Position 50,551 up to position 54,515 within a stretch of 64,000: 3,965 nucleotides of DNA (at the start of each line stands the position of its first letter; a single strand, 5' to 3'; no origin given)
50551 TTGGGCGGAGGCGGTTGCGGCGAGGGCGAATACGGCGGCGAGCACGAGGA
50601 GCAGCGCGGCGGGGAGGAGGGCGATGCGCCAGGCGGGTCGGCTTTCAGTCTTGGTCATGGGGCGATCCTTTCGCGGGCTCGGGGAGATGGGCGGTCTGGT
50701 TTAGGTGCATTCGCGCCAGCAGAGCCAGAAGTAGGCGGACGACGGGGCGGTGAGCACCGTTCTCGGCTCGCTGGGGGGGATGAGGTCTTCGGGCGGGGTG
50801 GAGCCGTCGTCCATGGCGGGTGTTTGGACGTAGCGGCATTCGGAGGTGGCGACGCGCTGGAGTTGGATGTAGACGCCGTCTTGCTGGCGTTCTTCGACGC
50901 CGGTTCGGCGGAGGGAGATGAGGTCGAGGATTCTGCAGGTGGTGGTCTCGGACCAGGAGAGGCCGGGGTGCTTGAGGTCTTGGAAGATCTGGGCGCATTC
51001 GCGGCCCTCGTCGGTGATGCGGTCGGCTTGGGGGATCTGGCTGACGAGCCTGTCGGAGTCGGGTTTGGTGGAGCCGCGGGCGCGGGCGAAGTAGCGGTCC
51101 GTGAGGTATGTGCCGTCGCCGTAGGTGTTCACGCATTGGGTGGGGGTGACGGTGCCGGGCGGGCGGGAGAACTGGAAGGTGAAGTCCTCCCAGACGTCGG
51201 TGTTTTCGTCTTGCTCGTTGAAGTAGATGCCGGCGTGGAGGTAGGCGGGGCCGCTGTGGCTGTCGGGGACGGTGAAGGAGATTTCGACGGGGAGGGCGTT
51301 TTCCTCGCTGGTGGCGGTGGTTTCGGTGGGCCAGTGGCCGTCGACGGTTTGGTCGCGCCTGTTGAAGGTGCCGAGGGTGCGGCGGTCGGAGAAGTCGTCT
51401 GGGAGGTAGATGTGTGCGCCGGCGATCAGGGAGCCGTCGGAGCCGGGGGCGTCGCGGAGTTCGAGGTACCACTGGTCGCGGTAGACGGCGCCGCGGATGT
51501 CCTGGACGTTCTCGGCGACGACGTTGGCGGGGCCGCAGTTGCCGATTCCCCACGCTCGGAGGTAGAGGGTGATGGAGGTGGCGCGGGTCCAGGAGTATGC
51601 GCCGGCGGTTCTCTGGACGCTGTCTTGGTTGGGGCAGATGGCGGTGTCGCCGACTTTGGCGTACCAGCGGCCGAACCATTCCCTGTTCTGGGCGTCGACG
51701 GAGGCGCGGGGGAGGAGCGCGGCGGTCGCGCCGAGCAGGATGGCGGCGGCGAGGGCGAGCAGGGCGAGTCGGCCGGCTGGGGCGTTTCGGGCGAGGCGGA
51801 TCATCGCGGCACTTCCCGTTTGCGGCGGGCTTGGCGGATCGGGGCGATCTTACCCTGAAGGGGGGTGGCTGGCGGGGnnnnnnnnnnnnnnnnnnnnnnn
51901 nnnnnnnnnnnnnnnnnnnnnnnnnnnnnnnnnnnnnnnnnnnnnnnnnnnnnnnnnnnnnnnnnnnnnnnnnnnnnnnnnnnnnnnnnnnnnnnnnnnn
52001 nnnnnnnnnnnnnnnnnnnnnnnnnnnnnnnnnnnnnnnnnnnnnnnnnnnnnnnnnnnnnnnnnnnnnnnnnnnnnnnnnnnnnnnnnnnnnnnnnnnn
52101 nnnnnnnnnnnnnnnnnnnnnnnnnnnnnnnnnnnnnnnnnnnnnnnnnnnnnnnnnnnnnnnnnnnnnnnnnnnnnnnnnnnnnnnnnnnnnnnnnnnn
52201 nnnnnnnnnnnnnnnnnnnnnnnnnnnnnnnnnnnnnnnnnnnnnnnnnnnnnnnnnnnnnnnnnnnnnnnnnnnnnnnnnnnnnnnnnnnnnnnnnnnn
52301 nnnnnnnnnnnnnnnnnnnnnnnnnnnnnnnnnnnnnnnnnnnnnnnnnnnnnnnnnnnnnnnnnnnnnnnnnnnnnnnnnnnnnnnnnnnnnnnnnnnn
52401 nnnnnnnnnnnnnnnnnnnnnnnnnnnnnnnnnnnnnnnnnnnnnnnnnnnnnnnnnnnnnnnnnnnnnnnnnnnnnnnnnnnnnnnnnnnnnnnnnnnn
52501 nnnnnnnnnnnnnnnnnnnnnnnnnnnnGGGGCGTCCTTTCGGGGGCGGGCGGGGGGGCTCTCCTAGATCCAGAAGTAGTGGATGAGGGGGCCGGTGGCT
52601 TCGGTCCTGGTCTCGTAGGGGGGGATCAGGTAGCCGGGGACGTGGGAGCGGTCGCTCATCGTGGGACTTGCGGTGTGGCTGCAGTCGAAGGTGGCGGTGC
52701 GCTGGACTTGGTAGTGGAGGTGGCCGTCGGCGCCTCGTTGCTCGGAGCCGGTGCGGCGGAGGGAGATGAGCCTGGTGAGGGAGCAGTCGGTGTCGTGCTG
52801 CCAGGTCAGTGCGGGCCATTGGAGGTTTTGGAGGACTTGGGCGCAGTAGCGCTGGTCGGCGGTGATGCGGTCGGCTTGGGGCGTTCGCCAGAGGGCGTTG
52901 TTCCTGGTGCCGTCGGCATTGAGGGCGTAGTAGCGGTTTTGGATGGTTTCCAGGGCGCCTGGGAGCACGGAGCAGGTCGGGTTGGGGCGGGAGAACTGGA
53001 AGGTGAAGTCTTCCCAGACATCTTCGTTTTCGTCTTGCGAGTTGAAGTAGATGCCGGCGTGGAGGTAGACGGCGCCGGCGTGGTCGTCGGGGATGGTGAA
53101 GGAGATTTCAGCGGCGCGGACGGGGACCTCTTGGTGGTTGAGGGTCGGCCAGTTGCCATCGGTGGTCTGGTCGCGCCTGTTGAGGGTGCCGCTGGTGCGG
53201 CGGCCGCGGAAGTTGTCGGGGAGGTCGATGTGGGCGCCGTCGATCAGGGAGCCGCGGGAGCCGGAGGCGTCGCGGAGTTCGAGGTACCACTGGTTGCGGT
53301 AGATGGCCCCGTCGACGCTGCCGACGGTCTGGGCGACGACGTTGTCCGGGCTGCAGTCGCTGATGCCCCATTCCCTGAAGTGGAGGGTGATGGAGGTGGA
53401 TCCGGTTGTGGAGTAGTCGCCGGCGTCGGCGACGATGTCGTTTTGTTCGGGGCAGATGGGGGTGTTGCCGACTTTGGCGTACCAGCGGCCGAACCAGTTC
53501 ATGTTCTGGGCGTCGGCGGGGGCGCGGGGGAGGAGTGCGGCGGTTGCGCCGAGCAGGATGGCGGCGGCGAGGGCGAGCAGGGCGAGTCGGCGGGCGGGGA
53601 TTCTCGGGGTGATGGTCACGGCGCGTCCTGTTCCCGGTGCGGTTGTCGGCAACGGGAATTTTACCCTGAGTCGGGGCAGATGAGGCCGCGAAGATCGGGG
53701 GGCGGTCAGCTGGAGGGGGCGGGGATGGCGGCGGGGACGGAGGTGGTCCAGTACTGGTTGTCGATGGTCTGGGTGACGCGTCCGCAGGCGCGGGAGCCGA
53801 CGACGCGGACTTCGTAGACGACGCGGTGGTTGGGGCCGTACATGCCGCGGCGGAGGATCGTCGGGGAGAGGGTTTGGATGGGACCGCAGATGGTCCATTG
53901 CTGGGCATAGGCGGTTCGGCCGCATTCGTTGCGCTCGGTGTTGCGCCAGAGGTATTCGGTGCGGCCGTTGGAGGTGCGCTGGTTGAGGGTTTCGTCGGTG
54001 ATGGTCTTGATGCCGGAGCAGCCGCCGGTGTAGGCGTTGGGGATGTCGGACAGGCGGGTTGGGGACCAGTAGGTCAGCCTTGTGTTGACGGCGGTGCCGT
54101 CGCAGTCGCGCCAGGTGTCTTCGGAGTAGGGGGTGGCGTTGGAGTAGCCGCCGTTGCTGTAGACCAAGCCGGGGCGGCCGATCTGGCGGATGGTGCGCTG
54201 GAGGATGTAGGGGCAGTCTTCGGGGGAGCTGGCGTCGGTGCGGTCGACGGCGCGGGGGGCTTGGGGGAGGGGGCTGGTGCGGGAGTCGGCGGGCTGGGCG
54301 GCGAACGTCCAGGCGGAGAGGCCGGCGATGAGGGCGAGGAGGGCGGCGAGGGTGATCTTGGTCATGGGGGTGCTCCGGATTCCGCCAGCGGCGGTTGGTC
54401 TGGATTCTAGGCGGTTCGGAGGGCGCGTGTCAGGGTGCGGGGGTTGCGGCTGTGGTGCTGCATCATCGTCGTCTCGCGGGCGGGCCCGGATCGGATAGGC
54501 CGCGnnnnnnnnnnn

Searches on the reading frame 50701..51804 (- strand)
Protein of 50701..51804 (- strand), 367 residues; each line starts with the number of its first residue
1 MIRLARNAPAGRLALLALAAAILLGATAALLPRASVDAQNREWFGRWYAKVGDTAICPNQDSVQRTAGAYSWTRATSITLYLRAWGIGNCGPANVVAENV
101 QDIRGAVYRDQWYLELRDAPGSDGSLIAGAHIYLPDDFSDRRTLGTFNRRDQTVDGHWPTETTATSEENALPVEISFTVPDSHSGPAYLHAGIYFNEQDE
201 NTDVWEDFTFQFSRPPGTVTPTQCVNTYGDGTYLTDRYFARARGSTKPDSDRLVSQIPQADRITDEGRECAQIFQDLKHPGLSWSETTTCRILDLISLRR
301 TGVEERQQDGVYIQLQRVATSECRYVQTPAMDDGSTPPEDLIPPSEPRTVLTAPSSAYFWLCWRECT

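Call 8: search_protein_families(library=pfam, max_evalue=1, proteins=[window:50701-51804:-])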
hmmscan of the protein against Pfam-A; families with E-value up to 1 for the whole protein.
window:50701-51804:- (367 aa): 0 families

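Call 63: search_protein_families(library=ncbifam, max_evalue=0.1, proteins=[window:50701-51804:-])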
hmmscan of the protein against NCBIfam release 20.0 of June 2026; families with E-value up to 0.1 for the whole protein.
window:50701-51804:- (367 aa): 0 families

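Call 77: search_protein_families(library=padloc, max_evalue=0.01, proteins=[window:50701-51804:-])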
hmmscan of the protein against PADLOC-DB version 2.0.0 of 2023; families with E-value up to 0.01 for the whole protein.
window:50701-51804:- (367 aa): 0 families

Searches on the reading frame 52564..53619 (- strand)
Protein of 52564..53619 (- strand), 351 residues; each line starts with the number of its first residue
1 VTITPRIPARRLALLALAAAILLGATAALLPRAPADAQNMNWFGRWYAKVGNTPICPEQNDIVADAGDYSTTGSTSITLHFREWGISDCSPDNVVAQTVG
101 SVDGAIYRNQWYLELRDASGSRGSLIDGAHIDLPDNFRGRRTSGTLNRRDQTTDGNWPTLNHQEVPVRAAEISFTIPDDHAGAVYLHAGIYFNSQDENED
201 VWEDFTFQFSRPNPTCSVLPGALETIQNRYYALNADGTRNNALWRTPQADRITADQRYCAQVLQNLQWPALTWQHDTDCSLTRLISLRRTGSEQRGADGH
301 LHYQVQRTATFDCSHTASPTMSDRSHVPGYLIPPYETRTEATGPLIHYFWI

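Call 8: search_protein_families(library=pfam, max_evalue=1, proteins=[window:52564-53619:-])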
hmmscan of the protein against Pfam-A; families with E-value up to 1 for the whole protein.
window:52564-53619:- (351 aa): 0 families

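Call 28: find_related_loci(query=A2, collection=genome_contigs, flank=10000)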
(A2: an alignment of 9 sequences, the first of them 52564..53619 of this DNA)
Query A2 (351 aa) in genome_contigs; peptide patterns used: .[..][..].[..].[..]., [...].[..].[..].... (x = any residue, [..] = any of these).
66 stretches matched a pattern, but none encodes a relative of the query by tblastn (E <= 1e-3).

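Call 76: search_solved_structures(query=A2, max_evalue=1)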
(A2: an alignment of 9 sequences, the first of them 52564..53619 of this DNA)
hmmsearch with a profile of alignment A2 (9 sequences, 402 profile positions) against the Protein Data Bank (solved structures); distinct sequences matched with E-value up to 1: 0.

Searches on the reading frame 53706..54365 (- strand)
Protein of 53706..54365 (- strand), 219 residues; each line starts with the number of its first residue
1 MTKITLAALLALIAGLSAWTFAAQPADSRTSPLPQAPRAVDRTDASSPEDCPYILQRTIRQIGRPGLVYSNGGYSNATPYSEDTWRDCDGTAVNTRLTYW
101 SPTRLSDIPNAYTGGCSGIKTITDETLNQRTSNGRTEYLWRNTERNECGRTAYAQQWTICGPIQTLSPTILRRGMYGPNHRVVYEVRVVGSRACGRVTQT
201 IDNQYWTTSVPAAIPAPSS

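Call 8: search_protein_families(library=pfam, max_evalue=1, proteins=[window:53706-54365:-])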
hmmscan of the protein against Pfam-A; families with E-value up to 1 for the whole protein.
window:53706-54365:- (219 aa): 1 family
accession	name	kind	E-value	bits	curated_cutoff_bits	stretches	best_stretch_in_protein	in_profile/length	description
PF10490.14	CENP-F_C_Rb_bdg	-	0.015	15.2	21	0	47-61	28-42/47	Rb-binding domain of kinetochore protein Cenp-F/LEK1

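Call 49: find_homologous_proteins(query=window:53706-54365:-, max_evalue=0.001)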
Query window:53706-54365:- (219 aa): 5 proteins with E <= 0.001 among 639 candidates.
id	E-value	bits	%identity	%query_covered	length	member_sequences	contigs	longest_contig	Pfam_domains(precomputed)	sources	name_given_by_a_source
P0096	7.9e-140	482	96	100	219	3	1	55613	-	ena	-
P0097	9.5e-136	469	95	100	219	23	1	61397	-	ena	-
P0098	2.7e-114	398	80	100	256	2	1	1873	-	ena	-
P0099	3.2e-83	297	62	99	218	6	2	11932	-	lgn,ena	-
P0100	7.2e-42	162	47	78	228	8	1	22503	-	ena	-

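Call 59: predict_structure(alignment_id=A4)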
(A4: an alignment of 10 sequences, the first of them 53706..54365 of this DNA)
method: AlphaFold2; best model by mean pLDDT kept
length: 219 residues; sequences in the alignment: 10
mean_pLDDT: 70.5   pTM: 0.57
mean pLDDT of the five models: 70.5, 52.3, 48.6, 44.8, 41.4
residues with pLDDT >= 90: 25; 70-90: 128; 50-70: 18; < 50: 48
segments of 3 or more residues with pLDDT < 50: 1-48
pLDDT, mean of each block of 10 residues (from residue 1): 35 29 28 37 41 72 74 77 79 77 66 74 92 90 88 88 91 77 86 87 86 78
secondary structure, 60 per line:
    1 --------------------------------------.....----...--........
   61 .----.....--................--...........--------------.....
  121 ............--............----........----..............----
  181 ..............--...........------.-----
elements in order: E39-43 E53-61 E66-70 E73-88 E91-101 E119-132 E135-146 E151-158 E163-176 E181-194 E197-207

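Call 63: search_protein_families(library=ncbifam, max_evalue=0.1, proteins=[window:53706-54365:-])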
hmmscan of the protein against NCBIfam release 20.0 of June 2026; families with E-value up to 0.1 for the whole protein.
window:53706-54365:- (219 aa): 1 family
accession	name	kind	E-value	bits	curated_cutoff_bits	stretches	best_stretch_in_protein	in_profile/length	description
NF040473.1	peri_YbiM_McbA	exception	0.0066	17.1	110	1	10-73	10-74/86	DUF1471 family periplasmic protein McbA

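Call 77: search_protein_families(library=padloc, max_evalue=0.01, proteins=[window:53706-54365:-])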
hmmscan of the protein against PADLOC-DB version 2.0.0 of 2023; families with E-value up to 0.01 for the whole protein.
window:53706-54365:- (219 aa): 0 families
